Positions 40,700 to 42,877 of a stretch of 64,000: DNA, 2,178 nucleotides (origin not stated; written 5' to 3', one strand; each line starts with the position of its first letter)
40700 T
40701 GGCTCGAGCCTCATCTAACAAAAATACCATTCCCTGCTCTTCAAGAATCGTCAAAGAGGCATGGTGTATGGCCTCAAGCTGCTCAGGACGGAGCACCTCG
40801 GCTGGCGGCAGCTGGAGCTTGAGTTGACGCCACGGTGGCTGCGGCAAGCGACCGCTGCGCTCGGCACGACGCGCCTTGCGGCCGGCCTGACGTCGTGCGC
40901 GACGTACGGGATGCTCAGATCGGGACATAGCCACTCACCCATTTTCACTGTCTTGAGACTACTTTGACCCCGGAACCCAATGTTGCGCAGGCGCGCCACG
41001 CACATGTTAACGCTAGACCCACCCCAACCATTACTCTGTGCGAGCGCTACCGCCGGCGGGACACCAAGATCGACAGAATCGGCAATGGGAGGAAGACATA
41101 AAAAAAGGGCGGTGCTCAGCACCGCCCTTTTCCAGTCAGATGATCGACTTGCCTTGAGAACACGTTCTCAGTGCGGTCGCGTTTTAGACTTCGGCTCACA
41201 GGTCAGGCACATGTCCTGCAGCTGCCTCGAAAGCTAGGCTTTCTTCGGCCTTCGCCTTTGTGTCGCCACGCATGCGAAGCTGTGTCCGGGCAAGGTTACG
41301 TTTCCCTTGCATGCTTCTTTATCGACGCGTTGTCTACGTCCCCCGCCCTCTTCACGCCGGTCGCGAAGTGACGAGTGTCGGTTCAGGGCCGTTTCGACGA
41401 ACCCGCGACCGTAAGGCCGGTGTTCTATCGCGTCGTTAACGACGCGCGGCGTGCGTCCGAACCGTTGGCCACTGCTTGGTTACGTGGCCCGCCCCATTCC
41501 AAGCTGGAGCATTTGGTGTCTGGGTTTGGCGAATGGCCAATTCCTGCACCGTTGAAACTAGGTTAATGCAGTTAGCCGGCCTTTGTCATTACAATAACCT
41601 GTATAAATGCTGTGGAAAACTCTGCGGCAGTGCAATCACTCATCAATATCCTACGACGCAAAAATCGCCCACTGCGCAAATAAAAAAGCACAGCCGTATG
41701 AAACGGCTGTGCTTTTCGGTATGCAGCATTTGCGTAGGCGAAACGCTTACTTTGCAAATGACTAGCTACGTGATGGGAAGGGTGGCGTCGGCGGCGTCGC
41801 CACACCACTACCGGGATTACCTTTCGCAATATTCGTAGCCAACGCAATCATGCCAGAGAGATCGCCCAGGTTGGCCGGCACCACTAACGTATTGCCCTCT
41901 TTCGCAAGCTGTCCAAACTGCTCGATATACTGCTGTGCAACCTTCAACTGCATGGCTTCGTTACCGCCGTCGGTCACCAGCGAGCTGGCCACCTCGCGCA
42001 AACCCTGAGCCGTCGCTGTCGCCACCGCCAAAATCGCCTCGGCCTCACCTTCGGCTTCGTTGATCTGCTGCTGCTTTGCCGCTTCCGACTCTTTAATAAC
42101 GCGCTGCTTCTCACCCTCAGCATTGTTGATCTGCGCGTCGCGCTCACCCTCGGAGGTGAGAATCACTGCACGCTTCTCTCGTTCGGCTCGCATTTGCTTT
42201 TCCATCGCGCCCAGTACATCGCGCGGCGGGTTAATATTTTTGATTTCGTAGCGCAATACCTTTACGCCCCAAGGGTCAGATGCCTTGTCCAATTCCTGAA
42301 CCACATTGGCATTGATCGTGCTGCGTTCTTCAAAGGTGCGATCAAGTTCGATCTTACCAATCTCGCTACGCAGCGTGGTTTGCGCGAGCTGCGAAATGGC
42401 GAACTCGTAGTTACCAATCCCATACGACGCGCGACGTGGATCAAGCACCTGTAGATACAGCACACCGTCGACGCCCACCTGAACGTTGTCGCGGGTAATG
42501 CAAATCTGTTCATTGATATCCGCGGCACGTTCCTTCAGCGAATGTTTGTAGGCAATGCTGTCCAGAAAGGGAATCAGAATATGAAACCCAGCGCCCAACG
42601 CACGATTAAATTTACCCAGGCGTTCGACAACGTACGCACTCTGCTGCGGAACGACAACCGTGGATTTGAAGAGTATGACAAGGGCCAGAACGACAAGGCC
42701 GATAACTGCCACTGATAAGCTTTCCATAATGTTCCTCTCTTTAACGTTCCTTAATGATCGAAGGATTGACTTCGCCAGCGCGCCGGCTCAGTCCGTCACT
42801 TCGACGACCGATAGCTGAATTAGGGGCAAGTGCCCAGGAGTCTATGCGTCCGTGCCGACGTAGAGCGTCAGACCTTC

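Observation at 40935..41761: An ~800-bp non-coding gap holds a ~430-nt GC-rich structured element bracketed by two terminators, directly upstream of an MttB-family methyltransferase gene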

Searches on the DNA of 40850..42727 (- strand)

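Call 4: search_rna_families(source=window, start=40850, end=41850, threshold=evalue, max_evalue=10, show_alignments=3)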
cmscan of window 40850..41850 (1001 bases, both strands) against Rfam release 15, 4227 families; matches with E-value up to 10: 23.
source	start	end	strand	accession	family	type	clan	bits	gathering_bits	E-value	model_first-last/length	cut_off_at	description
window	41658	41716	+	RF02074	STnc240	Gene; sRNA;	-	25.1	55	0.35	11-72/77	no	Enterobacterial sRNA STnc240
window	41100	41173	-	RF02651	SorY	Gene; sRNA;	-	24.2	111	0.019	1-83/83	no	Singlet oxygen resistance RNA Y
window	41102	41182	-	RF02602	BASRCI414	Gene; sRNA;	-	23.1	270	0.0035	1-229/229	no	Brucella sRNA CI414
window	41100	41154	-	RF01489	sbrA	Gene; sRNA;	-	20.8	45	0.16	1-71/71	no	Listeria sRNA sbrA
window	41681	41811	-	RF01472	rli40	Gene; sRNA;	-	20.1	100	0.015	1-263/263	no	Listeria sRNA rli40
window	41098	41191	-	RF02346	ar35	Gene; sRNA;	-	20.1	45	0.26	1-144/144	no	Alphaproteobacterial sRNA ar35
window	41097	41150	-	RF02056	STnc390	Gene; sRNA;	-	18.9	50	0.36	1-60/60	no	Salmonella sRNA STnc390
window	41679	41748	-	RF02499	Atu_C4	Gene; sRNA;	-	18.5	80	0.85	1-70/70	no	Rhizobiales sRNA Atu_C4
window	41675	41725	-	RF00967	mir-281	Gene; miRNA;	-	18.5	70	1.2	9-77/86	no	mir-281 microRNA precursor family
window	41290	41408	-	RF04190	Hairpin-meta1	Gene; ribozyme;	-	18.4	40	2.9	1-90/90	no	Hairpin ribozyme 1 from viruses-like metatranscriptomes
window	41095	41247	-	RF00558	L20_leader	Cis-reg; leader;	-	17.8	58.7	1.2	1-127/127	no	Ribosomal protein L20 leader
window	41674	41727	-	RF03560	mir-3926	Gene; miRNA;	-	17.1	82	5.1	1-63/63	no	mir-3926 microRNA precursor family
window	41101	41185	+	RF02420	Bp1_162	Gene; sRNA;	-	16.9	50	7.3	1-100/100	no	Burkholderia sRNA Bp1_Cand612_SIPHT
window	41103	41131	+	RF02346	ar35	Gene; sRNA;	-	16.7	45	1.5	108-139/144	no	Alphaproteobacterial sRNA ar35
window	41103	41132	+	RF02066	STnc320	Gene; sRNA;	-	16.3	50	4.2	20-48/55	no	Salmonella enterica sRNA STnc320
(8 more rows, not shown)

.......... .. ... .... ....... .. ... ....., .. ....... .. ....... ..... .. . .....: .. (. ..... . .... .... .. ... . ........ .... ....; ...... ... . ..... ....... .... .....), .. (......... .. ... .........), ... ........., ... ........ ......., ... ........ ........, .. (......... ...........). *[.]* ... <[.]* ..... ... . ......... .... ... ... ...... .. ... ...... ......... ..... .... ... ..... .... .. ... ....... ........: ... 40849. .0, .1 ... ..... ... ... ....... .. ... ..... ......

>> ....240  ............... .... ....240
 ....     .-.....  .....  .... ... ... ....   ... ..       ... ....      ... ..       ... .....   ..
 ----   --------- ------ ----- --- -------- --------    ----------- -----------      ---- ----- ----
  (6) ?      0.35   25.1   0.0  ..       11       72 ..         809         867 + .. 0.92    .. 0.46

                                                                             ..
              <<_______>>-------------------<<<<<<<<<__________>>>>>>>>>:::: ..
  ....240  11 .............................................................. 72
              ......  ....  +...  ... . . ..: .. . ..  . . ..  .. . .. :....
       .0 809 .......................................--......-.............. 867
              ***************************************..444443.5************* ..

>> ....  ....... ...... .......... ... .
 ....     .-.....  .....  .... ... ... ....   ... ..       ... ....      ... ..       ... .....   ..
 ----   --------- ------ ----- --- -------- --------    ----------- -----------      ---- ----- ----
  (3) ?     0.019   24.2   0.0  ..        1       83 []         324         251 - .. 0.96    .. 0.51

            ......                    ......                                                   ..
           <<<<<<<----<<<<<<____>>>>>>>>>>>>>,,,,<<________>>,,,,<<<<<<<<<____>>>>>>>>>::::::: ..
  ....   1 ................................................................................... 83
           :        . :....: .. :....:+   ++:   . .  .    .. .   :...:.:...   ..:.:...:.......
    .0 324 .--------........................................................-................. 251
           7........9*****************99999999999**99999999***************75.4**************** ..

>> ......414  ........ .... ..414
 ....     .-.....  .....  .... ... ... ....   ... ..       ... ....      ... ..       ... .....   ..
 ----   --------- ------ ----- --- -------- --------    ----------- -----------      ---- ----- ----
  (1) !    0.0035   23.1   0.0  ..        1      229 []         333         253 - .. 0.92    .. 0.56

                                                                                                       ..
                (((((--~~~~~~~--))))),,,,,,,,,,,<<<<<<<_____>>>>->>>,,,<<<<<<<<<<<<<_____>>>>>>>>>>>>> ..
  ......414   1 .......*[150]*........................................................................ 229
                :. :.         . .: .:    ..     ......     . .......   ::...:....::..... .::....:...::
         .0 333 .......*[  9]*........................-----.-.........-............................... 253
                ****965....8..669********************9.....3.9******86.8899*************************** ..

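Call 45: search_rna_families(sources=[L087, L090, L085, L089], threshold=evalue, max_evalue=1)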
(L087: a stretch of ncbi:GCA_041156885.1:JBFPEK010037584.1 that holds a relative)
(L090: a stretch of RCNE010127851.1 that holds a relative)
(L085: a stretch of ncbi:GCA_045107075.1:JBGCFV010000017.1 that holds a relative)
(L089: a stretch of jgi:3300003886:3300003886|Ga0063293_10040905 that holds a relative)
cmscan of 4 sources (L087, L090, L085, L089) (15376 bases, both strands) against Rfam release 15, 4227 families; matches with E-value up to 1: 2.
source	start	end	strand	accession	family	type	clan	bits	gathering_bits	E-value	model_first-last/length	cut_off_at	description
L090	874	935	+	RF02056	STnc390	Gene; sRNA;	-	25.9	50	0.058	1-60/60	no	Salmonella sRNA STnc390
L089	243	310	+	RF01196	snoZ30a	Gene; snRNA; snoRNA; CD-box;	-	20.7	80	0.78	1-92/92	no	Small nucleolar RNA Z30a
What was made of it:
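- On Cobalamin riboswitch (Rfam RF00174 / cobalamin clan): No hit at E<=1 in four homologous loci (call 45).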

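Call 65: build_rna_model(alignment_id=A5)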
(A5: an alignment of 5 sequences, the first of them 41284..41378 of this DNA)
Model R1 built from alignment A5 (5 sequences, 96 columns); structure: RNAalifold consensus.
model positions 94; base pairs 23; branch points 2; effective number of sequences 1.08; information 0.609 bits per position. Calibrated on 0.2 Mb of random sequence (short: E-values are rough).
structure used (alignment columns):
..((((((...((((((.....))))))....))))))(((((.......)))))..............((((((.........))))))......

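Call 66: search_with_rna_model(model_id=R1, sources=[window, L001, L002, L003, L004, L005, L006, L007, L008, L009, L010, L011, L012, L013, L014, L015, L016, L017, L018, L019, L020, L021, L022, L023, L024, L025, L026, L027, L028, L029, L030, L031, L032, L033, L034, L035, L036, L037, L038, L039, L040, L041, L042, L043, L044, L045, L046, L047, L048, L049, L050, L051, L052, L053, L054, L055, L056, L057, L058, L059, L060, L061, L062, L063, L064, L065, L066, L067, L068, L069, L070, L071, L072, L073, L074, L075, L076, L077, L078, L079, L080, L081, L082, L085, L087, L088, L089, L090, L091, L092, L093, L094, L095, L096], max_evalue=10)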
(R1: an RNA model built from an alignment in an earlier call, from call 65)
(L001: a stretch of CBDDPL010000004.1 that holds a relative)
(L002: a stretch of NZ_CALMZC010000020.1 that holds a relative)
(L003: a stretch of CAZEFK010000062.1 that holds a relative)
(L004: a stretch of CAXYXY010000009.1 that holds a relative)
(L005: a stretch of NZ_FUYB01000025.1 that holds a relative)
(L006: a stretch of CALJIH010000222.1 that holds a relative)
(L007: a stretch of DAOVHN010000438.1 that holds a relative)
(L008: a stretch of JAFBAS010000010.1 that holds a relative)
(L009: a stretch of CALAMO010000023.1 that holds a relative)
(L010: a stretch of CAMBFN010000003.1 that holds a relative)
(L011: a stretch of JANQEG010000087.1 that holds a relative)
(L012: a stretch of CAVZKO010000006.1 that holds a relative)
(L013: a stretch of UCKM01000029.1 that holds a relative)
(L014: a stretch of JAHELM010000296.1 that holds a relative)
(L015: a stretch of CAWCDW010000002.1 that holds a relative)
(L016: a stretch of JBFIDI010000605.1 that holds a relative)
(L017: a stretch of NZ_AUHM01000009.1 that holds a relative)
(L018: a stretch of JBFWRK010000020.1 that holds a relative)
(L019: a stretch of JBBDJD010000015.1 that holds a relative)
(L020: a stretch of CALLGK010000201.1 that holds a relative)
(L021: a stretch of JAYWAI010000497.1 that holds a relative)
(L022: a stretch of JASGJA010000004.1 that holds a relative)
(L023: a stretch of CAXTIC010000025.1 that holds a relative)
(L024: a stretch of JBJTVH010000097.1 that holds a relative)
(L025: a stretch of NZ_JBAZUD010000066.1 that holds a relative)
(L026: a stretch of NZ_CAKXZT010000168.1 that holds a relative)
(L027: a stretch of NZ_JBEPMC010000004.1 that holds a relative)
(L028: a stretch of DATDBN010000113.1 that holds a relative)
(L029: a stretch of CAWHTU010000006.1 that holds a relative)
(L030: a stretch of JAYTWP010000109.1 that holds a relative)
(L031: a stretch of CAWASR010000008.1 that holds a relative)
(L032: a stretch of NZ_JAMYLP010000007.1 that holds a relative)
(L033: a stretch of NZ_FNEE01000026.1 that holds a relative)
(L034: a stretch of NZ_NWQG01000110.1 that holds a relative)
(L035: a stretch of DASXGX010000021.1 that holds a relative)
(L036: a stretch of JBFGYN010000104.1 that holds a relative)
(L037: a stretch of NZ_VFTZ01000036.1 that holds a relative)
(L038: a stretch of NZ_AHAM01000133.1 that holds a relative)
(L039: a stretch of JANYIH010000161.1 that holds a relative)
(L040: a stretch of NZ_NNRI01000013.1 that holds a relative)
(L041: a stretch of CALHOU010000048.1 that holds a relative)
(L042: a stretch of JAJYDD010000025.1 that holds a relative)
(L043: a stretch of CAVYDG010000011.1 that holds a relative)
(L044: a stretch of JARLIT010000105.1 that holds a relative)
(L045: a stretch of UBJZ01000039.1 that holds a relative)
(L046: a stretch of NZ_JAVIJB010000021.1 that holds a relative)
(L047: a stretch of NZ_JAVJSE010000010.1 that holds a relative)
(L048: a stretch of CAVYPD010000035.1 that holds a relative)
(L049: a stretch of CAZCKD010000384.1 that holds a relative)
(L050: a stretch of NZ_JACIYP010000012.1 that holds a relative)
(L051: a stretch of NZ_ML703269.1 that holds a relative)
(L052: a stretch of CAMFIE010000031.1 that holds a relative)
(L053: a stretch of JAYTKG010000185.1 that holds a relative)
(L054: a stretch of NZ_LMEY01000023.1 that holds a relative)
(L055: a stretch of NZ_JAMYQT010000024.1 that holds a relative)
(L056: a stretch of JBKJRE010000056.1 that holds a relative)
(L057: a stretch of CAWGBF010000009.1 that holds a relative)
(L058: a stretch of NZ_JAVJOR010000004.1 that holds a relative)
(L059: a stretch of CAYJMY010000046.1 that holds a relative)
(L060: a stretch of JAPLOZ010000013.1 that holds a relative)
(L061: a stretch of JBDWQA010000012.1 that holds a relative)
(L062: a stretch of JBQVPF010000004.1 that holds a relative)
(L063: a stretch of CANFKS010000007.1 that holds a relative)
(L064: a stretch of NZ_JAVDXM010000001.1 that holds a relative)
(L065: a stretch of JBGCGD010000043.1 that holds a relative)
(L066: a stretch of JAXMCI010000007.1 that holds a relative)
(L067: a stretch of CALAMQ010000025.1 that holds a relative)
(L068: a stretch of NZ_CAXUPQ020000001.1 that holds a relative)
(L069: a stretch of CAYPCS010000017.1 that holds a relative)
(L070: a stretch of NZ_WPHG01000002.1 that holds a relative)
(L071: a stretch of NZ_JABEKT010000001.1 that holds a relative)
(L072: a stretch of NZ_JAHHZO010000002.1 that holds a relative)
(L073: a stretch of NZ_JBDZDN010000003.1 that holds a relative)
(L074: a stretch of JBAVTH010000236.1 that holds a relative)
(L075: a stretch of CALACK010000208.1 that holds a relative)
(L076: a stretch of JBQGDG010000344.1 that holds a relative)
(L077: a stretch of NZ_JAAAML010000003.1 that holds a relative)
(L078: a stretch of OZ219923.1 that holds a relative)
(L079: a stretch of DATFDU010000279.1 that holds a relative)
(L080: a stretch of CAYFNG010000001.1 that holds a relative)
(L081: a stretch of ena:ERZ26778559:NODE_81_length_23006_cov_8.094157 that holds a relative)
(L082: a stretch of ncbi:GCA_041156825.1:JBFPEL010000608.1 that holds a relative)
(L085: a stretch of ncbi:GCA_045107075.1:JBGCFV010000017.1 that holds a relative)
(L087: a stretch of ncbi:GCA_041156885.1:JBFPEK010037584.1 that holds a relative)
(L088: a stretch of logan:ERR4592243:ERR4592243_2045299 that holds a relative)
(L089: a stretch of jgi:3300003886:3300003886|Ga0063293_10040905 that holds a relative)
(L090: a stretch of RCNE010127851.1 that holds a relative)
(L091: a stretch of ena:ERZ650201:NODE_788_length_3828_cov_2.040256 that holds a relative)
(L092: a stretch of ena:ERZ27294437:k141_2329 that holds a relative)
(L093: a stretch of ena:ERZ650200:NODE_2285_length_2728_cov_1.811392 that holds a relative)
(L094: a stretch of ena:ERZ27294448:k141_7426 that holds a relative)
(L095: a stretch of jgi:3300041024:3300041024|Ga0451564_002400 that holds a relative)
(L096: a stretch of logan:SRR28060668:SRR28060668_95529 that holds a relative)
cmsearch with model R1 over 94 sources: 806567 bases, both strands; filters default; matches with E-value up to 10: 8.
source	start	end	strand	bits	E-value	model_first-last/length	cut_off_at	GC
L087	2406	2498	+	111.3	4.7e-20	1-94/94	no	0.57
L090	634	727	+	110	8.6e-20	1-94/94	no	0.52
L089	3722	3814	+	106.5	4.6e-19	1-94/94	no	0.55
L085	6376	6471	+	105.2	8.2e-19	1-94/94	no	0.52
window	41284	41378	-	101.1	5.8e-18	1-94/94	no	0.59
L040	2834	2904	-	17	0.87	1-94/94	no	0.66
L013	5443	5510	+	15.1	2.1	1-94/94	no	0.5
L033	2842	2929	-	12.1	8.8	1-94/94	no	0.67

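Call 76: search_dna_similar(query=window:41093-41615:-, collection=plasmids, mode=distant, max_evalue=0.001, max_rows=10)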
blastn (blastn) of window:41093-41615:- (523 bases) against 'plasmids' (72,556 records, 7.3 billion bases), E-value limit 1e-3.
No match.

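Call 77: search_dna_similar(query=window:41093-41615:-, collection=phages, mode=distant, max_evalue=0.001, max_rows=10)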
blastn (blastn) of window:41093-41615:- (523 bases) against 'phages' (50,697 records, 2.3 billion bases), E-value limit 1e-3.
No match.

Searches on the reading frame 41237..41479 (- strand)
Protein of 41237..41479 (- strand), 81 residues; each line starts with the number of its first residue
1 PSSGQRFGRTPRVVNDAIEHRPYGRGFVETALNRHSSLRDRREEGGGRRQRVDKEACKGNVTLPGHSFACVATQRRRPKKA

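Call 27: search_protein_families(library=pfam, max_evalue=1, proteins=[window:41237-41479:-])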
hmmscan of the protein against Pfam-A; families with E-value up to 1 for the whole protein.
seq(81 aa): 0 families

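Call 28: search_protein_families(library=ncbifam, max_evalue=1, proteins=[window:41237-41479:-])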
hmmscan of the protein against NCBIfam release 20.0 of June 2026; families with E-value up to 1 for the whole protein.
seq(81 aa): 0 families
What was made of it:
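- On Stand-alone structured ncRNA gene: No Pfam or NCBIfam hit (calls 27, 28).
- Pfam and NCBIfam give nothing in six frames (calls 27, 28). No protein-family hit (calls 27, 28).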
